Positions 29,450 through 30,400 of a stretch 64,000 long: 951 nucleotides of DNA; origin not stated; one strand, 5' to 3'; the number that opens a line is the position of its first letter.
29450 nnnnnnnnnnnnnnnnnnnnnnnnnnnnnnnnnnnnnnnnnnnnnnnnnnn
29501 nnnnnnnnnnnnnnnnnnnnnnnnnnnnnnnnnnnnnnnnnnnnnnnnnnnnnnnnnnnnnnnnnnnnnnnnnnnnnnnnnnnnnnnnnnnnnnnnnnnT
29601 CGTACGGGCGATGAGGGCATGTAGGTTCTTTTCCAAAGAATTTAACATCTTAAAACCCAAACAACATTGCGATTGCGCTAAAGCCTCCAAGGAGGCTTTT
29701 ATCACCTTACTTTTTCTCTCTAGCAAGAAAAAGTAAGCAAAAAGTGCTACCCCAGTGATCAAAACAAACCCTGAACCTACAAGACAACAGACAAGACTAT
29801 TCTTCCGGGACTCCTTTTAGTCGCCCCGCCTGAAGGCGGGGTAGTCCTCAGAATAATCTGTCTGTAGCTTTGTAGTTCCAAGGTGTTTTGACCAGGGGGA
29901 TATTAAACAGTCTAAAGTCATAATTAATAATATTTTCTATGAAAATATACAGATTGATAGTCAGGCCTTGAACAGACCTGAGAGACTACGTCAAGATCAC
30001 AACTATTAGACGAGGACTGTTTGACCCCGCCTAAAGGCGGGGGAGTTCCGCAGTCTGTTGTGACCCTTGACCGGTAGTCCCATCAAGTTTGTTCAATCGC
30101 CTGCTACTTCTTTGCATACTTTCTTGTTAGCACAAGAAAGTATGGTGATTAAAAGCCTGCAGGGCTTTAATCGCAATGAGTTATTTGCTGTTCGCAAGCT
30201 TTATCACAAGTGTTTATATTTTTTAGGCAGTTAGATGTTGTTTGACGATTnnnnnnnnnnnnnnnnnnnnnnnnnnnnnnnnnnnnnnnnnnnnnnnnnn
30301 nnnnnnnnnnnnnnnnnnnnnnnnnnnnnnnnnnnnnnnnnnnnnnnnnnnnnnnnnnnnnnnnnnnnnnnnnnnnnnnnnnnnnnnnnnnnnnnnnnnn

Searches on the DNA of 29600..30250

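Call 104: search_rna_families(source=window, start=29600, end=30250, threshold=evalue, max_evalue=1)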
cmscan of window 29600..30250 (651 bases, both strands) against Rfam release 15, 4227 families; matches with E-value up to 1: 4.
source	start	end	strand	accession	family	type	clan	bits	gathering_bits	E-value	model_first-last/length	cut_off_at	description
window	29680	29743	-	RF01859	Phe_leader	Cis-reg; leader;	-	21.5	55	0.46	16-119/125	no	Phenylalanine leader peptide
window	30105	30154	-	RF00103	mir-1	Gene; miRNA;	-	20.9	45.6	0.11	1-79/79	no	mir-1 microRNA precursor family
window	30105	30154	+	RF00103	mir-1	Gene; miRNA;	-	20.1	45.6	0.19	1-79/79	no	mir-1 microRNA precursor family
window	30013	30051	+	RF02975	DUF3800-XI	Gene; sRNA;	-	15.7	37.8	0.6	1-48/48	no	DUF3800-XI RNA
